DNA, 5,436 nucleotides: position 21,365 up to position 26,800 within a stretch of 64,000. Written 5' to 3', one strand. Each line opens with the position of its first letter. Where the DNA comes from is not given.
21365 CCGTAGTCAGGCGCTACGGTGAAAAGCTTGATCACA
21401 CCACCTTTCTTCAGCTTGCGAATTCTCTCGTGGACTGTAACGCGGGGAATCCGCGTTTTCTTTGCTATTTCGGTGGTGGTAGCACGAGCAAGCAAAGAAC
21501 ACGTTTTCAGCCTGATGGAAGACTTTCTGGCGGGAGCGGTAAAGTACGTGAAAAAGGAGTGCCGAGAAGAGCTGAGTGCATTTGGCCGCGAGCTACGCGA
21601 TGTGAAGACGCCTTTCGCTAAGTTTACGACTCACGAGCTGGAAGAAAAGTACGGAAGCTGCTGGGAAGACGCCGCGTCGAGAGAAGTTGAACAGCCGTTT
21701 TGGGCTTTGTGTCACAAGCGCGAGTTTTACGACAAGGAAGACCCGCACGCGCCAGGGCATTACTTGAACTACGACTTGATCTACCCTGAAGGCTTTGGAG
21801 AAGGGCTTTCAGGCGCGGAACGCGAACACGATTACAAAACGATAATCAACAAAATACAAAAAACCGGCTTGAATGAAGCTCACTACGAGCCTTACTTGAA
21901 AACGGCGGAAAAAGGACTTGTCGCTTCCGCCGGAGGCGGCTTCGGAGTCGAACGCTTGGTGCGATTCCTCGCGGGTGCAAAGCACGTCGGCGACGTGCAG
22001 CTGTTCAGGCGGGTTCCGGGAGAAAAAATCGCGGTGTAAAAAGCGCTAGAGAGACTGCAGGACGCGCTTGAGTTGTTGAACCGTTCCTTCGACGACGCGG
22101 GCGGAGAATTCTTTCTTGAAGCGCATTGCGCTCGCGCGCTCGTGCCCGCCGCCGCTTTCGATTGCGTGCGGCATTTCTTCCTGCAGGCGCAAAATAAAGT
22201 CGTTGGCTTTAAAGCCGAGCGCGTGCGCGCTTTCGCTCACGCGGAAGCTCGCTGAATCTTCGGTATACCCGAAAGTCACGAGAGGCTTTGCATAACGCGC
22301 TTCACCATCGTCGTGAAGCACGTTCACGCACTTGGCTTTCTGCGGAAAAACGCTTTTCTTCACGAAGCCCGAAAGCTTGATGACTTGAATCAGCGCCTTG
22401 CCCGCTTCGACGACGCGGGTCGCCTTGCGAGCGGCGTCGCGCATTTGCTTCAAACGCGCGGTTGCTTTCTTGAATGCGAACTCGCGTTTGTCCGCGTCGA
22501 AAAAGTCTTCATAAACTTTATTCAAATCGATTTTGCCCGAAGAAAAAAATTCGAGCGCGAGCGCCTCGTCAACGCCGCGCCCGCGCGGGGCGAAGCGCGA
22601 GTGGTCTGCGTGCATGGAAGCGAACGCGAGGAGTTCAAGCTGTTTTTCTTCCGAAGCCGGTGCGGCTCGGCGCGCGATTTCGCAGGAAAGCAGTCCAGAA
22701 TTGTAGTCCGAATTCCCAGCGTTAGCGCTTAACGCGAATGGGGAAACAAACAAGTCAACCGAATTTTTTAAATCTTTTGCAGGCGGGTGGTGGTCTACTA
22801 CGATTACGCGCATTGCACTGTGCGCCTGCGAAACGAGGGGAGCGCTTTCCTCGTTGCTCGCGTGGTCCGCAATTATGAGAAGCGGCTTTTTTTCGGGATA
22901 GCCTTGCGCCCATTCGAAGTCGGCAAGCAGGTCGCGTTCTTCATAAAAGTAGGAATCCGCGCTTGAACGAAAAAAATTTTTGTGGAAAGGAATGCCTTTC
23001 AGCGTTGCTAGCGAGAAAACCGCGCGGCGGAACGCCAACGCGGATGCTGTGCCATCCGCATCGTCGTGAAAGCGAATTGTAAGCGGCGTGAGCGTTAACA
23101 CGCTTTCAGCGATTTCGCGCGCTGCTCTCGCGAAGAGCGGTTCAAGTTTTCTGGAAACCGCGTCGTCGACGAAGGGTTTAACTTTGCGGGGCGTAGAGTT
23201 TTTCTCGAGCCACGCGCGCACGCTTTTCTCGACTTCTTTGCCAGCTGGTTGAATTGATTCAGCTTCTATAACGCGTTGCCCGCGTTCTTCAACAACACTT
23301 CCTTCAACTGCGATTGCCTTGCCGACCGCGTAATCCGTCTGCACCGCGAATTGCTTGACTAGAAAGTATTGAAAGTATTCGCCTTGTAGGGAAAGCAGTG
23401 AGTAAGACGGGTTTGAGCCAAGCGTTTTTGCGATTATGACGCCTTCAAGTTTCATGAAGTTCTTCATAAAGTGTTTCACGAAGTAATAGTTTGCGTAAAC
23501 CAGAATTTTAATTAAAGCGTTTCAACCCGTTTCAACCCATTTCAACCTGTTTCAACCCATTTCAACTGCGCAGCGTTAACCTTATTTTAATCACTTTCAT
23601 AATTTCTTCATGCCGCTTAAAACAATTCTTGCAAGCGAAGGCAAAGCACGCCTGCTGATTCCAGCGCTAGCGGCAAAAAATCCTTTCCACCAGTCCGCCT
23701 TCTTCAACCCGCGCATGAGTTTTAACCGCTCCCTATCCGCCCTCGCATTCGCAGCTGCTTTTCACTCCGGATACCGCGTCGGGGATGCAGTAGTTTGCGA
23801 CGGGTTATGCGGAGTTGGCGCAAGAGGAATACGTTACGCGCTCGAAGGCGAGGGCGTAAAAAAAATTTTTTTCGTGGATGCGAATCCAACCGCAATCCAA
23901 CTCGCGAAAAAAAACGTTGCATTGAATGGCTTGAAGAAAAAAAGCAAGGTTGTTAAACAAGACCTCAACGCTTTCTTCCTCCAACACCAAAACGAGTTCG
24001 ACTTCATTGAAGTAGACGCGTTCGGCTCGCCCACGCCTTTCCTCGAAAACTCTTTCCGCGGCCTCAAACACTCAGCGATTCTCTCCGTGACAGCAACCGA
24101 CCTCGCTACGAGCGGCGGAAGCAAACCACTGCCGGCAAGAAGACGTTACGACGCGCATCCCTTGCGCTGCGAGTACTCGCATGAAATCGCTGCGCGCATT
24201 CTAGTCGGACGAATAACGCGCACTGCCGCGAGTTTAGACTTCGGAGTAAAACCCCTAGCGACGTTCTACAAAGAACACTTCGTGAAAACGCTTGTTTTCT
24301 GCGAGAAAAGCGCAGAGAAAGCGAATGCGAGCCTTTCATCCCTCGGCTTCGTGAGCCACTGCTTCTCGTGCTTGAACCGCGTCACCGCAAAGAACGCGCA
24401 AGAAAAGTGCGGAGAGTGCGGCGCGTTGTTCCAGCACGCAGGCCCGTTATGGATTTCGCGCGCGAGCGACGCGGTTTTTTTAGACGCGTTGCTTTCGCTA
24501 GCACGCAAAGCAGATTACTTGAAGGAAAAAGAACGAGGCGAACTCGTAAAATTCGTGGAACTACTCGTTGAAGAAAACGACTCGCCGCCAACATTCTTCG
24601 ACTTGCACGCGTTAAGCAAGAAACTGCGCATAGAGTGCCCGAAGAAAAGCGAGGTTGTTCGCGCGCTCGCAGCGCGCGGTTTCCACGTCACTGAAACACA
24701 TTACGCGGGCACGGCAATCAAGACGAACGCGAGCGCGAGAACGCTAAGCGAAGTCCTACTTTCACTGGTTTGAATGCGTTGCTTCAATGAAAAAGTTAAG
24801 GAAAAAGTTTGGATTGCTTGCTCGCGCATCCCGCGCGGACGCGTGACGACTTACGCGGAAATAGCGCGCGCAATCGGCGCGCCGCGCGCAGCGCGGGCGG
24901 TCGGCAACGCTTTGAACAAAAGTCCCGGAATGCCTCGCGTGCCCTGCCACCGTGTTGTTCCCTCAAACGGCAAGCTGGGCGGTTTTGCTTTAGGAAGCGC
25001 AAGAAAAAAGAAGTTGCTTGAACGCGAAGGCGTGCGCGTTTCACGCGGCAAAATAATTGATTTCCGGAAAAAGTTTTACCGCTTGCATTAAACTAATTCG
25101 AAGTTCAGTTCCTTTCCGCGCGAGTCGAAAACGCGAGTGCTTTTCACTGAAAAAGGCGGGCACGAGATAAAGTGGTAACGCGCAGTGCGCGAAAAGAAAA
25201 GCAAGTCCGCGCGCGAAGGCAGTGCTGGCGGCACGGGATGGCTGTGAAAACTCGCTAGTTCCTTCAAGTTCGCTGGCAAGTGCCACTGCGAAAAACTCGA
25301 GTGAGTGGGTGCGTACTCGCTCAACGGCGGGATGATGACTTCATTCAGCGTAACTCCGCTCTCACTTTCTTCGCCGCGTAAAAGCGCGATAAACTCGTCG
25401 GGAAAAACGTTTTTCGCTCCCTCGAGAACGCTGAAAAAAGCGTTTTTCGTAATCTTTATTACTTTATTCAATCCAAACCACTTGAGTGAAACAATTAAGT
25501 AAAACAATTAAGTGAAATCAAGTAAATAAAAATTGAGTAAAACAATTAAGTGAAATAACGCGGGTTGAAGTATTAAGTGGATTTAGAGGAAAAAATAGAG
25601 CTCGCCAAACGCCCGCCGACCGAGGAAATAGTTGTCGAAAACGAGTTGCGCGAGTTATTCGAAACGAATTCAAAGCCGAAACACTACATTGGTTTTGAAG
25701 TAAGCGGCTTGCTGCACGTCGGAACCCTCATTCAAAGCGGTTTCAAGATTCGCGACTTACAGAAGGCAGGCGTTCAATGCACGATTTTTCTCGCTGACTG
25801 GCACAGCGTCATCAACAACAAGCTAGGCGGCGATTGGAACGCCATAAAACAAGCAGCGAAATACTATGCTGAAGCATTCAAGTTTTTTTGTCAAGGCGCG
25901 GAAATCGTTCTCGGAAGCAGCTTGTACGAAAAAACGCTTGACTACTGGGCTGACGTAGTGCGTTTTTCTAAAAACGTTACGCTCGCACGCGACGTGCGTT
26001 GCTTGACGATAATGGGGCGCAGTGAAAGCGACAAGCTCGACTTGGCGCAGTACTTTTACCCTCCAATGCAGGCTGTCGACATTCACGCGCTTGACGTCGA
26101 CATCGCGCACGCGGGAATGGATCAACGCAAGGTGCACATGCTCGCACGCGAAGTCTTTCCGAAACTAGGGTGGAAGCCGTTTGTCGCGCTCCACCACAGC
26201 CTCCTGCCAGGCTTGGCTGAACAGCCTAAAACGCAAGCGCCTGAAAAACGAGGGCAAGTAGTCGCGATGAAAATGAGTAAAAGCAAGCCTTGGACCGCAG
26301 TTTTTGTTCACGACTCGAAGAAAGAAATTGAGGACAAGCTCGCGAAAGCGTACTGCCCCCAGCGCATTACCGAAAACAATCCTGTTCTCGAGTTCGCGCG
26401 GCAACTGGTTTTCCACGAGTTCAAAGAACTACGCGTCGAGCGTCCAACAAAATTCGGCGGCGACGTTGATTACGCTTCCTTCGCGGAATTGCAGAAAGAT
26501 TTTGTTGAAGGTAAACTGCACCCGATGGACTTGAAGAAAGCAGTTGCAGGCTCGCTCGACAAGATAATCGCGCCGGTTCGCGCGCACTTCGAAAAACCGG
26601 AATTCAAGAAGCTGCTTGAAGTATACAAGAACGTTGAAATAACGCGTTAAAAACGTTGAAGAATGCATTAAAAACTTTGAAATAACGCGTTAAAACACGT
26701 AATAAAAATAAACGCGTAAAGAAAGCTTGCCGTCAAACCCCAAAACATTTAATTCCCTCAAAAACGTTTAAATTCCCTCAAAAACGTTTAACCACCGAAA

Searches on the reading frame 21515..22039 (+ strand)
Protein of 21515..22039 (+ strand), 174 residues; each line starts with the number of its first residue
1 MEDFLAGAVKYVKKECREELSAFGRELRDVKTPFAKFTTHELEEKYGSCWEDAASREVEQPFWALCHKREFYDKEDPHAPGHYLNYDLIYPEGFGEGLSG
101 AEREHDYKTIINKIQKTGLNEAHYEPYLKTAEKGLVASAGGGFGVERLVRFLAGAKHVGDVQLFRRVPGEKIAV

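Call 74: search_protein_families(library=pfam, proteins=[window:21515-22039:+], max_evalue=0.05)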
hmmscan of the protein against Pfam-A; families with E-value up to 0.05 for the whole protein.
window:21515-22039:+ (174 aa): 1 family
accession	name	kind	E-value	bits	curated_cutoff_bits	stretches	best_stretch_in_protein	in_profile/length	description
PF00152.25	tRNA-synt_2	-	1e-17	64.6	25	1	1-166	133-306/308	tRNA synthetases class II (D, K and N)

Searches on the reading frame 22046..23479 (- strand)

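Call 4: search_protein_families(library=pfam, proteins=[window:22046-23479:-])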
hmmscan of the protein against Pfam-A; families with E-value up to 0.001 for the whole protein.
window:22046-23479:- (477 aa): 1 family
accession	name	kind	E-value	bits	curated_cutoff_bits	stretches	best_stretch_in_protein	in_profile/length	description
PF01368.27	DHH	-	9.1e-07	29.6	28.1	1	137-239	6-81/125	DHH family, N-terminal domain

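Call 74: search_protein_families(library=pfam, proteins=[window:22046-23467:-], max_evalue=0.05)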
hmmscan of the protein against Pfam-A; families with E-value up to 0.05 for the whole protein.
window:22046-23467:- (473 aa): 2 families
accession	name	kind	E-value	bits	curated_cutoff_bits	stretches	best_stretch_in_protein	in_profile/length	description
PF01368.27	DHH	-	9e-07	29.7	28.1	1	133-235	6-81/125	DHH family, N-terminal domain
PF02272.25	DHHA1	-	0.0019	19.1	25.9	1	389-460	26-90/102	DHHA1 domain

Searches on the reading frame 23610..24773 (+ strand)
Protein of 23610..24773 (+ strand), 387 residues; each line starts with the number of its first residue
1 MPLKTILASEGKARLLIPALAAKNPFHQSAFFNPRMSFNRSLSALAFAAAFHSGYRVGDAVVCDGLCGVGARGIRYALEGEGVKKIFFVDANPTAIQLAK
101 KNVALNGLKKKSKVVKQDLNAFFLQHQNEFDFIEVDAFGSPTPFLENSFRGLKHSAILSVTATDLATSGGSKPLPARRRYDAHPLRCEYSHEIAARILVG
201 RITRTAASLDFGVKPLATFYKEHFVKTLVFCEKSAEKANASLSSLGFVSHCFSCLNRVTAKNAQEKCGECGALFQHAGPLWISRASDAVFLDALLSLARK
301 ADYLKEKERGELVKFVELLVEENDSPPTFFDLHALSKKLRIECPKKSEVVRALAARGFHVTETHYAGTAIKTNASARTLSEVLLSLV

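Call 4: search_protein_families(library=pfam, proteins=[window:23610-24773:+])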
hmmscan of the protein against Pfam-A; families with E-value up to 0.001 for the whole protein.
window:23610-24773:+ (387 aa): 6 families
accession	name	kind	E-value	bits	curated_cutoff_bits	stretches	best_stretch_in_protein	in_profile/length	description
PF02005.22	TRM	-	9.8e-89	298.6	27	1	11-383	1-375/376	N2,N2-dimethylguanosine tRNA methyltransferase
PF02475.24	TRM5-TYW2_MTfase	-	4.9e-08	33.5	28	1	60-158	38-133/164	TRM5/TYW2 methyltransferase domain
PF13847.12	Methyltransf_31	-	2.7e-06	27.5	27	1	60-164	5-113/145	Methyltransferase domain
PF05175.20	MTS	-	4e-05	23.8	23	1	62-133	35-102/170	Methyltransferase small domain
PF13649.12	Methyltransf_25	-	0.00025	22.1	27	0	63-135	2-70/97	Methyltransferase domain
PF03602.21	Cons_hypoth95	-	0.00033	20.8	24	1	57-136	40-120/182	Conserved hypothetical protein 95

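Call 10: find_related_loci(query=window:23610-24773:+, collection=genome_contigs, flank=10000)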
Query window:23610-24773:+ (387 aa) in genome_contigs; peptide patterns used: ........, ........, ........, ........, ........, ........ (x = any residue, [..] = any of these).
144 stretches matched a pattern, but none encodes a relative of the query by tblastn (E <= 1e-3).

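Call 12: find_encoding_contigs(protein=window:23610-24773:+, flank=10000, max_places=10)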
Protein window:23610-24773:+ (387 aa): 1 contig read that carries it; 1 place shown.
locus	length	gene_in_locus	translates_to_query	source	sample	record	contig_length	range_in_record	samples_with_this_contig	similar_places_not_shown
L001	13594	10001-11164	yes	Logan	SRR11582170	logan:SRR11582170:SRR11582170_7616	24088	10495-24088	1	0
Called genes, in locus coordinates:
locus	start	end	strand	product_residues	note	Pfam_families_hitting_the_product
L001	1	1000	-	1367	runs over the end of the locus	-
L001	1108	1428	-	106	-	-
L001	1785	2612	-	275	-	-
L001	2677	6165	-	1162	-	PF02463:SMC_N, PF13175:AAA_15 (weak), PF13304:AAA_21 (weak), PF13476:AAA_23, PF06470:SMC_hinge, PF13304:AAA_21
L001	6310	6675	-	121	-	PF01850:PIN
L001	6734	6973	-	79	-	-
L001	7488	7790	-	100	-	PF01037:AsnC_trans_reg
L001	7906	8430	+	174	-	PF00152:tRNA-synt_2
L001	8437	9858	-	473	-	PF01368:DHH (weak)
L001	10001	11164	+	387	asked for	PF02005:TRM, PF02475:TRM5-TYW2_MTfase, PF13847:Methyltransf_31 (weak)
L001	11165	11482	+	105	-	PF01035:DNA_binding_1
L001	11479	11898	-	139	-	PF14464:Prok-JAB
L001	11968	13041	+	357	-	PF00579:tRNA-synt_1b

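Call 13: find_homologous_proteins(query=window:23610-24773:+)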
Query window:23610-24773:+ (387 aa): 84 proteins with E <= 0.001 among 8000 candidates.
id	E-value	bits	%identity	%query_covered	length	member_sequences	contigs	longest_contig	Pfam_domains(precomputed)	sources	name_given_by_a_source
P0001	1.7e-253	858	100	100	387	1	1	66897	PF13847.13,PF02005.23,PF02475.24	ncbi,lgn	-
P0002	3.7e-222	755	86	100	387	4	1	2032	PF13847.13,PF02005.23,PF03602.22,PF02475.24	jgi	jgi:tRNA (guanine26-N2/guanine27-N2)-dimethyltransferase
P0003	2.4e-214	729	82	100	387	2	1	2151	PF02005.23,PF03602.22,PF02475.24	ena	-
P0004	2.0e-111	391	51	97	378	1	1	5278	PF02005.23,PF03602.22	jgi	-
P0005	4.1e-108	380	49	98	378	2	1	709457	PF02005.23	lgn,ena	-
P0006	2.0e-107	377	48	98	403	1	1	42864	PF02005.23,PF03602.22,PF02475.24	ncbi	-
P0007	3.0e-107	377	47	99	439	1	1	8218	PF02005.23,PF03602.22,PF02475.24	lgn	-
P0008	1.3e-103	365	44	98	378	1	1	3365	PF13847.13,PF02005.23,PF03602.22,PF02475.24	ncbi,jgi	jgi:tRNA (guanine26-N2/guanine27-N2)-dimethyltransferase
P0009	1.2e-101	358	46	99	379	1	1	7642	PF02005.23,PF03602.22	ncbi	-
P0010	3.2e-101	357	45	97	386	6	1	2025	PF13847.13,PF05175.21,PF02005.23,PF03602.22,PF02475.24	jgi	-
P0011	6.0e-101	356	46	98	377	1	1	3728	PF13847.13,PF05175.21,PF02005.23,PF03602.22,PF02475.24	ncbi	ncbi:MAG: tRNA (guanine(10)-N(2))-dimethyltransferase [Candidatus Micrarchaeota archaeon]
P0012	6.5e-100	353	47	94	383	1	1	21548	PF02005.23,PF03602.22,PF02475.24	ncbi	ncbi:MAG: tRNA (guanine(10)-N(2))-dimethyltransferase [Candidatus Micrarchaeota archaeon]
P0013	1.6e-99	351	45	99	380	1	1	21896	PF02005.23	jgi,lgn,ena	-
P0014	9.4e-99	349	47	97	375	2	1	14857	PF02005.23,PF03602.22,PF02475.24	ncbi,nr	ncbi:MAG: tRNA (guanine(10)-N(2))-dimethyltransferase [Candidatus Micrarchaeota archaeon]|nr:tRNA (g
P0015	6.1e-98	346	49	95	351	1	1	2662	PF13847.13,PF02005.23,PF03602.22,PF02475.24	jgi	-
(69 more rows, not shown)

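Call 14: find_encoding_contigs(protein=P0002, flank=10000)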
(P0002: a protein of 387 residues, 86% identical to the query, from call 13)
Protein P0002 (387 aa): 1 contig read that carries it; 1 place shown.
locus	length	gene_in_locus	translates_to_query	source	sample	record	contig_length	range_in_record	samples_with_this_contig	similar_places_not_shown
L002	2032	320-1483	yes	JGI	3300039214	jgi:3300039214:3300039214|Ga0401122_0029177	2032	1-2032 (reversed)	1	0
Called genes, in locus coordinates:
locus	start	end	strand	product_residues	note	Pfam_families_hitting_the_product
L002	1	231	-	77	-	?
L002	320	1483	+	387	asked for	PF02005:TRM, PF02475:TRM5-TYW2_MTfase (weak), PF03602:Cons_hypoth95 (weak), PF13847:Methyltransf_31 (faint)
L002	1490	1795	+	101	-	PF01035:DNA_binding_1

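Call 15: find_encoding_contigs(protein=P0003, flank=10000)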
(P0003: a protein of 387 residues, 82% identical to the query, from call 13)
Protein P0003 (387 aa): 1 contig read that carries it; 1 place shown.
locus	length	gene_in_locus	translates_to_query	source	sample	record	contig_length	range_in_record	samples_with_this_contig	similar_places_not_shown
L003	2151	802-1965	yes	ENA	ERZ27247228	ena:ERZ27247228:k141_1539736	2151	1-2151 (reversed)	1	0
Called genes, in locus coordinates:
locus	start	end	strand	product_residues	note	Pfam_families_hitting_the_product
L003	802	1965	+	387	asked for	PF02005:TRM, PF02475:TRM5-TYW2_MTfase, PF03602:Cons_hypoth95 (weak)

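Call 16: find_encoding_contigs(protein=P0005, flank=10000, max_places=2)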
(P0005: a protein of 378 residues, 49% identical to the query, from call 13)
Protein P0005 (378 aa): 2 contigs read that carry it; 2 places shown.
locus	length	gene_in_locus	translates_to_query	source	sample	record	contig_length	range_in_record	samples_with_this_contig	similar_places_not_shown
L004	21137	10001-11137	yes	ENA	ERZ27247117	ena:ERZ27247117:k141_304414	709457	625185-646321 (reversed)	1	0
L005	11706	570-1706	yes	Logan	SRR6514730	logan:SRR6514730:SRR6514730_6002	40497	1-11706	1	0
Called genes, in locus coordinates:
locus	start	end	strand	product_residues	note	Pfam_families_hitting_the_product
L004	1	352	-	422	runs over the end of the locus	PF00919:UPF0004, PF04055:Radical_SAM, PF01938:TRAM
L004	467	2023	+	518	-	-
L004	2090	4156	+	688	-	PF00270:DEAD, PF04851:ResIII, PF22527:DEXQc_Suv3, PF20470:HTH_61 (faint), PF00271:Helicase_C, PF21280:Helicase_dom4_arc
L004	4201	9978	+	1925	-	PF02369:Big_1 (faint), PF11974:bMG3 (faint), PF13620:CarboxypepD_reg (weak), PF24107:DUF7382 (faint)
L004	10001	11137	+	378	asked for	PF02005:TRM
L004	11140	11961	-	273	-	-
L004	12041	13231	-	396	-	-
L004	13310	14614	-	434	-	PF04894:Nre_N, PF04895:Nre_C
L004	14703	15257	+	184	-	-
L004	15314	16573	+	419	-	PF03952:Enolase_N, PF00113:Enolase_C, PF13378:MR_MLE_C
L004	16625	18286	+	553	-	PF01841:Transglut_core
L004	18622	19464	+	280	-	PF14398:ATPgrasp_YheCD (faint), PF14397:ATPgrasp_ST (faint), PF02655:ATP-grasp_3, PF08443:RimK, PF02955:GSH-S_ATP, PF05770:Ins134_P3_kin (faint), PF14243:R2K_3 (weak)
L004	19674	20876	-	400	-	PF12704:MacB_PCD, PF02687:FtsX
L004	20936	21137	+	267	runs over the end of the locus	PF01887:SAM_HAT_N, PF20257:SAM_HAT_C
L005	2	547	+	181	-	?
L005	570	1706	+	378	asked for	PF02005:TRM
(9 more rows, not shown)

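Call 27: find_related_loci(query=A2, collection=genome_contigs, flank=10000)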
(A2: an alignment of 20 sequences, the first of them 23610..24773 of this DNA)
Query A2 (387 aa) in genome_contigs; peptide patterns used: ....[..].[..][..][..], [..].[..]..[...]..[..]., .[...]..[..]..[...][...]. (x = any residue, [..] = any of these).
600 stretches matched a pattern (row limit reached: there are more); 577 encode a relative of the query (tblastn E <= 1e-3); the best 80 are kept; 80 distinct loci.
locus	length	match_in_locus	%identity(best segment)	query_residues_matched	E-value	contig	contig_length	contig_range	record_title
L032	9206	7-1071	46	21-383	6e-103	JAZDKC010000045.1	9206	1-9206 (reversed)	MAG: Candidatus Micrarchaeota archaeon isolate MEGAHIT-group-0.512 k141_2463238, whole genome shotgun sequence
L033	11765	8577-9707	45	10-383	4e-101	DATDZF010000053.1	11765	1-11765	MAG TPA_asm: Candidatus Norongarragalinales archaeon isolate SMAG_U8185 k141_1670804, whole genome shotgun sequence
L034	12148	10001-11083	44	10-374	4e-97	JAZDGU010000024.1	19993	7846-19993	MAG: Candidatus Micrarchaeota archaeon isolate MEGAHIT-group-0.283 k141_4523456, whole genome shotgun sequence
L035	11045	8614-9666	47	20-374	5e-93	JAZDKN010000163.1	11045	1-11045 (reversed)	MAG: Candidatus Micrarchaeota archaeon isolate MEGAHIT-group-0.535 k141_2039302, whole genome shotgun sequence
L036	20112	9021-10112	38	1-374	2e-84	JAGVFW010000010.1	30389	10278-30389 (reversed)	MAG: archaeon isolate DeMMO2_14 c_000000090175, whole genome shotgun sequence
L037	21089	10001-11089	42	4-383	7e-83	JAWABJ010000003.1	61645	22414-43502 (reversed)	MAG: Candidatus Norongarragalinales archaeon isolate JZ-4_201803_bins_88 JZ-4_201803_bins_88_scaffold_3, whole genome sh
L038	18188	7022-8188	36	7-387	4e-80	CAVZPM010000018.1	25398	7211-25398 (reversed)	MAG: Candidatus Bathyarchaeota archaeon isolate MFD02809.bin.2.176 genome assembly, contig: contig_199404, whole genome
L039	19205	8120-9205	39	5-383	1e-79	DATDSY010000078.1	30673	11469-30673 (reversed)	MAG TPA_asm: Candidatus Norongarragalinales archaeon isolate SMAG_U8015 k141_1441861, whole genome shotgun sequence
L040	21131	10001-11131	38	4-383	2e-78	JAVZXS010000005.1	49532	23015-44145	MAG: Candidatus Micrarchaeia archaeon isolate JZ-3_201705_bins_117 JZ-3_201705_bins_117_scaffold_5, whole genome shotgun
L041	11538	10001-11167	35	7-387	1e-78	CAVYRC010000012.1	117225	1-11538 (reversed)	MAG: Candidatus Bathyarchaeota archaeon isolate MFD05942.bin.2.208 genome assembly, contig: contig_58530, whole genome s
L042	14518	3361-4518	37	10-387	4e-78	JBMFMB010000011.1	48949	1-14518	MAG: Candidatus Bathyarchaeia archaeon isolate KM4337-10 NODE_11_length_48949_cov_41.649574, whole genome shotgun sequen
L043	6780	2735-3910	35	5-386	1e-77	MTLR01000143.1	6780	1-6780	MAG: Candidatus Bathyarchaeota archaeon JdFR-04 JGI24020J35080_1003140, whole genome shotgun sequence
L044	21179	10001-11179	35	5-387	5e-77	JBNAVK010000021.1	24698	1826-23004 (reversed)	MAG: Candidatus Bathyarchaeales archaeon isolate Kamch4342-D-MF-036 bin74.fa-21, whole genome shotgun sequence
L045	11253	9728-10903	35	2-386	1e-76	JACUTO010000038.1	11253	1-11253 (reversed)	MAG: Candidatus Bathyarchaeota archaeon isolate Kmv02 NODE_2842_length_11253_cov_34.676192, whole genome shotgun sequenc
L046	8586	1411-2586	36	2-386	9e-77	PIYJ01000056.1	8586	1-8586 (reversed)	MAG: Candidatus Bathyarchaeota archaeon isolate M10_bin190 bin1901_scaffold4894, whole genome shotgun sequence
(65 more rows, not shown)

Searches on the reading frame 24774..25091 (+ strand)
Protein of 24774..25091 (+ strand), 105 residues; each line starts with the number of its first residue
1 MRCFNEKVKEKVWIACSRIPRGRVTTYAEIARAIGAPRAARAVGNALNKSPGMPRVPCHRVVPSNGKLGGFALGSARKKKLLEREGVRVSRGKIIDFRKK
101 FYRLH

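Call 4: search_protein_families(library=pfam, proteins=[window:24774-25091:+])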
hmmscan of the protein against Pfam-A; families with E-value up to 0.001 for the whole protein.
window:24774-25091:+ (105 aa): 1 family
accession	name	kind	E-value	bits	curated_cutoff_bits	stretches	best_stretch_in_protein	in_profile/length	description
PF01035.26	DNA_binding_1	-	3.7e-31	107.2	27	1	9-87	3-81/81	6-O-methylguanine DNA methyltransferase, DNA binding domain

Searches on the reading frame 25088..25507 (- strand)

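Call 74: search_protein_families(library=pfam, proteins=[window:25088-25507:-], max_evalue=0.05)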
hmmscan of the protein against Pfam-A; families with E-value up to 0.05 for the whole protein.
window:25088-25507:- (139 aa): 1 family
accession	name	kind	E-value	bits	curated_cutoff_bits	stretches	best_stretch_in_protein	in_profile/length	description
PF14464.11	Prok-JAB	-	7.5e-10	39.1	25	1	29-117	10-102/114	Prokaryotic homologs of the JAB domain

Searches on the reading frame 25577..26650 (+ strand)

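Call 4: search_protein_families(library=pfam, proteins=[window:25577-26650:+])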
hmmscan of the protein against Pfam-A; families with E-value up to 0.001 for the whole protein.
window:25577-26650:+ (357 aa): 1 family
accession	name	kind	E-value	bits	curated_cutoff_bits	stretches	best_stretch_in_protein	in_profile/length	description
PF00579.31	tRNA-synt_1b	-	6.7e-36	124.5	21.1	1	31-330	3-290/292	tRNA synthetases class I (W and Y)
